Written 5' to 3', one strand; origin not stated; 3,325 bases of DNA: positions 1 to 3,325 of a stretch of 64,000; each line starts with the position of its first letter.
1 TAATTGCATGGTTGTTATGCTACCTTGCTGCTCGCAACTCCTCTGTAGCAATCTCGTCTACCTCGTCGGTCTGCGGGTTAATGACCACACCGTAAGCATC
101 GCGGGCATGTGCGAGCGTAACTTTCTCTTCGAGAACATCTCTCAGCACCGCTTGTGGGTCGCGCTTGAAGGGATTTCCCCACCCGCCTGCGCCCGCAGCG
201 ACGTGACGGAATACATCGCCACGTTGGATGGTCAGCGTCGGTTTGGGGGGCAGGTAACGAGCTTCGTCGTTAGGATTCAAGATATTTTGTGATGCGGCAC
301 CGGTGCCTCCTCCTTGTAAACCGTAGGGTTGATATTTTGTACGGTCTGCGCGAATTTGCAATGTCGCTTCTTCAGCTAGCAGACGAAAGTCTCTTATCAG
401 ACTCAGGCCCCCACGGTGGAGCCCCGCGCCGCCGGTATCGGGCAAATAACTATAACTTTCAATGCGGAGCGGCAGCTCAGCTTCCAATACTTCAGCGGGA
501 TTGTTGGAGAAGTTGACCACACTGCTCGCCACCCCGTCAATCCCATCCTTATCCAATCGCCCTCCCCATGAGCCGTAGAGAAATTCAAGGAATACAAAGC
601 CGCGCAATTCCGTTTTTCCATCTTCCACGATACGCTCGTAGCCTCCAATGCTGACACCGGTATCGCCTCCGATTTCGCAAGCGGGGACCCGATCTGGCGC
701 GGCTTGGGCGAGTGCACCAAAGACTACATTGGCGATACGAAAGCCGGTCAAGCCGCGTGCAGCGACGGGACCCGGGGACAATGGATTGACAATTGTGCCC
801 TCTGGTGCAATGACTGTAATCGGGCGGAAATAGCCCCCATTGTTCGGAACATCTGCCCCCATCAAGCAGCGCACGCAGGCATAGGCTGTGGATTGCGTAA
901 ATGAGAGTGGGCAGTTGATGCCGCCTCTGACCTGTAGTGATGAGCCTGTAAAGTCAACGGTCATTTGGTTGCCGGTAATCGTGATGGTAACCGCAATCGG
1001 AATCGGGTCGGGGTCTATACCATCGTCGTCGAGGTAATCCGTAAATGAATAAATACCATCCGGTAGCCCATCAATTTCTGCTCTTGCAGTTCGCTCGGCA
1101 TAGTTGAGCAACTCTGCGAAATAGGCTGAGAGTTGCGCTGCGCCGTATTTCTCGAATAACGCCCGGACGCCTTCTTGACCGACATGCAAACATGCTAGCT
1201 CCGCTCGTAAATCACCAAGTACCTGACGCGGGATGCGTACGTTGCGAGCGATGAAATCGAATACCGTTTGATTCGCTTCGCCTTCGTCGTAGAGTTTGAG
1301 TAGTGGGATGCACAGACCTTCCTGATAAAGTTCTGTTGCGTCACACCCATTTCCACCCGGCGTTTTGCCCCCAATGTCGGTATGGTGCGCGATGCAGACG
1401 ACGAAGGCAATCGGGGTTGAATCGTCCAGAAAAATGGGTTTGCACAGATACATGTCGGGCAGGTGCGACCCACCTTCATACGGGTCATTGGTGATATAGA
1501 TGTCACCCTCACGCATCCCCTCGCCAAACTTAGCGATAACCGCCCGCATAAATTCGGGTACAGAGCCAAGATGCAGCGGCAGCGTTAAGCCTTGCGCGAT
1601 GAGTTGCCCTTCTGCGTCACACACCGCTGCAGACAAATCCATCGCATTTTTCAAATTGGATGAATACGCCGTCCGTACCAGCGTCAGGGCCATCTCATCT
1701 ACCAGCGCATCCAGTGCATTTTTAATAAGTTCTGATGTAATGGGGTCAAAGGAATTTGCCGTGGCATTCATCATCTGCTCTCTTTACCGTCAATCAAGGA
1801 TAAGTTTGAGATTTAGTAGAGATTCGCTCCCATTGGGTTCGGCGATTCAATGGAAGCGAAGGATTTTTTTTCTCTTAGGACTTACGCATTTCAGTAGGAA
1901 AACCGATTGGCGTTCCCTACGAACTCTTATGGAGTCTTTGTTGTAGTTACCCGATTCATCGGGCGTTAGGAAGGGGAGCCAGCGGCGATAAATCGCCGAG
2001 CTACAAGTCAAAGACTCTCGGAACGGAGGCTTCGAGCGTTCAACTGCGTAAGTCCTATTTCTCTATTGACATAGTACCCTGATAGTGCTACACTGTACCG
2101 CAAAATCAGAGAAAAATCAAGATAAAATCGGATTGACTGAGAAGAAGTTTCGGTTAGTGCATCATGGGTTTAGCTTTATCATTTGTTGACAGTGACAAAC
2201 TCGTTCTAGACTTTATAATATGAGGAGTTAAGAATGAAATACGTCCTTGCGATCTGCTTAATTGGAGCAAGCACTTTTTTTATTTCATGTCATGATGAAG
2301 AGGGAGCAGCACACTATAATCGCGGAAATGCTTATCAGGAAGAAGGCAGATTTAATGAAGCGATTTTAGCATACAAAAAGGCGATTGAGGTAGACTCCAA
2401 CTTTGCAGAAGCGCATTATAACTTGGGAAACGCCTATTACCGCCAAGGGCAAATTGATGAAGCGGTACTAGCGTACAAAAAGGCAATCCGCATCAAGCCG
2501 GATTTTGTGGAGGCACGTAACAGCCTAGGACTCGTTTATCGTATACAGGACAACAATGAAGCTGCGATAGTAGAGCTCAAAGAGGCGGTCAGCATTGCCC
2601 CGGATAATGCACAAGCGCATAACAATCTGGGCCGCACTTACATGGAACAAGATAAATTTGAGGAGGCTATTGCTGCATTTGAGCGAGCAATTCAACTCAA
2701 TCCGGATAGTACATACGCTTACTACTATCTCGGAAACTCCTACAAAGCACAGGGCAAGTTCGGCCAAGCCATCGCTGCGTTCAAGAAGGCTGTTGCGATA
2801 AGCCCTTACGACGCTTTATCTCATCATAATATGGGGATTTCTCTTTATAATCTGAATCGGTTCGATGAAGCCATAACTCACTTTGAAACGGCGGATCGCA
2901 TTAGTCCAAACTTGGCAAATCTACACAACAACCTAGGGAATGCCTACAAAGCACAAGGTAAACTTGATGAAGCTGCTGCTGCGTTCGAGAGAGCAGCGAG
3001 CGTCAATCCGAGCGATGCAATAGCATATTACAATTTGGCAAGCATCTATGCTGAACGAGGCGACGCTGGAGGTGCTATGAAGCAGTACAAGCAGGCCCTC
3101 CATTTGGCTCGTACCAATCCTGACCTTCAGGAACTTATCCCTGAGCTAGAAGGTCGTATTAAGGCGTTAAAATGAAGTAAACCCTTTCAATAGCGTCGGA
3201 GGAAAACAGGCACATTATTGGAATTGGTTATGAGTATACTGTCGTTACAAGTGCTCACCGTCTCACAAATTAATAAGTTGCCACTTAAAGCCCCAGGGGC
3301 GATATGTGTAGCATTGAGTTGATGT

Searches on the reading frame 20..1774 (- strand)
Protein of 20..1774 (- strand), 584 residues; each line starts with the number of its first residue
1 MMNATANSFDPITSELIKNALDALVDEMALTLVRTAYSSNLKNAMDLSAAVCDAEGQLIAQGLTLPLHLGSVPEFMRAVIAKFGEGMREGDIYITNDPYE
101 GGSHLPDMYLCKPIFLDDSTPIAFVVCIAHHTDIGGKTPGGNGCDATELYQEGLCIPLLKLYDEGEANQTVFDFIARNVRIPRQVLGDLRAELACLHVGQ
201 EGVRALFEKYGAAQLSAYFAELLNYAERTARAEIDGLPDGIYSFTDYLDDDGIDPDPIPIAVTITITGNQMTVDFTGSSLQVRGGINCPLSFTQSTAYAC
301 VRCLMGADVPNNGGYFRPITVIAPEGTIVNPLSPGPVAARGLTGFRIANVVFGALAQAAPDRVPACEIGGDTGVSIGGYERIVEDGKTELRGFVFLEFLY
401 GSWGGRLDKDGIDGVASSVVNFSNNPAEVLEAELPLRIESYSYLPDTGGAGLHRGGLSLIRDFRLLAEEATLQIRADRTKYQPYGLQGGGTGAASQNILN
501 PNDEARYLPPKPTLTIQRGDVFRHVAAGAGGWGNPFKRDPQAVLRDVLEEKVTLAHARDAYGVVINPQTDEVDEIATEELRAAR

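Call 14: search_protein_families(library=pfam, proteins=[window:20-1774:-])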
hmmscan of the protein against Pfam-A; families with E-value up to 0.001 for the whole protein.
window:20-1774:- (584 aa): 1 family
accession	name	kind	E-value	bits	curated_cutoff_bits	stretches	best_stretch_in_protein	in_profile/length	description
PF02538.19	Hydantoinase_B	-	7.4e-176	586.1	26.8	1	10-535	1-519/519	Hydantoinase B/oxoprolinase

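Call 35: find_encoding_contigs(protein=window:20-1774:-, flank=4000, max_places=10)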
Protein window:20-1774:- (584 aa): no gene with exactly this product is on record in the collection.

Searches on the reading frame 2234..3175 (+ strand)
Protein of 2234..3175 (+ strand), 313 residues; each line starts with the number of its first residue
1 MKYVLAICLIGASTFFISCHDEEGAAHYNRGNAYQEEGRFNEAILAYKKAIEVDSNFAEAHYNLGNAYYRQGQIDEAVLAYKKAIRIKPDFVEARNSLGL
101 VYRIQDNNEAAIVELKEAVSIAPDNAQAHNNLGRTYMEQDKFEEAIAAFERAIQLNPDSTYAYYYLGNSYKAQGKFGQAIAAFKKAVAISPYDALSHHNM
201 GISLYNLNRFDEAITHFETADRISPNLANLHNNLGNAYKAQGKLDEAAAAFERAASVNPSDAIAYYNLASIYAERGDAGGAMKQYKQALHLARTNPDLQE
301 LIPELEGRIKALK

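Call 14: search_protein_families(library=pfam, proteins=[window:2234-3175:+])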
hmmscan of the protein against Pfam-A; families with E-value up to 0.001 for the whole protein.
window:2234-3175:+ (313 aa): 34 families (the best 25 are shown)
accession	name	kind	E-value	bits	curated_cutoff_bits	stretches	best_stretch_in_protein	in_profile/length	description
PF13414.12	TPR_11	-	1.2e-74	246.2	26.8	7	31-72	1-42/42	TPR repeat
PF00515.34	TPR_1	-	4.2e-73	238.9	27.8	7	58-91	1-34/34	Tetratricopeptide repeat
PF07719.23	TPR_2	-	1.1e-65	212.8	27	6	58-90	1-33/34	Tetratricopeptide repeat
PF13181.12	TPR_8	-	1e-56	184.7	25.7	5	126-158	1-33/34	Tetratricopeptide repeat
PF13431.12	TPR_17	-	7.5e-51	166.6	24.4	5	46-77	1-32/34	Tetratricopeptide repeat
PF13432.12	TPR_16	-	3.1e-45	152.6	32.7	3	131-194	2-65/65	Tetratricopeptide repeat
PF14559.12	TPR_19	-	9.4e-43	144.8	25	6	105-161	4-61/68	Tetratricopeptide repeat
PF13424.12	TPR_12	-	1e-42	144.6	30.1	6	126-190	3-75/77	Tetratricopeptide repeat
PF13428.12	TPR_14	-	1.9e-37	124.3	23.5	3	230-270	3-43/44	Tetratricopeptide repeat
PF13176.12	TPR_7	-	2.4e-32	108.7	27.9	3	128-158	1-31/36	Tetratricopeptide repeat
PF13374.12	TPR_10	-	2.3e-30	104.1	27.5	3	130-155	6-31/42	Tetratricopeptide repeat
PF13174.12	TPR_6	-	2.9e-28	97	26.3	2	59-86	1-28/33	Tetratricopeptide repeat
PF13371.12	TPR_9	-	2.6e-24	85.5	35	2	133-194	2-63/73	Tetratricopeptide repeat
PF07721.20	TPR_4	-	1.7e-20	71.9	27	0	58-77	1-20/26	Tetratricopeptide repeat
PF12895.13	ANAPC3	-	6.7e-18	65.2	27.2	2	139-219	2-81/82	Anaphase-promoting complex, cyclosome, subunit 3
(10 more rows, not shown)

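Call 37: find_encoding_contigs(protein=window:2234-3175:+, flank=4000, max_places=10)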
Protein window:2234-3175:+ (313 aa): no gene with exactly this product is on record in the collection.
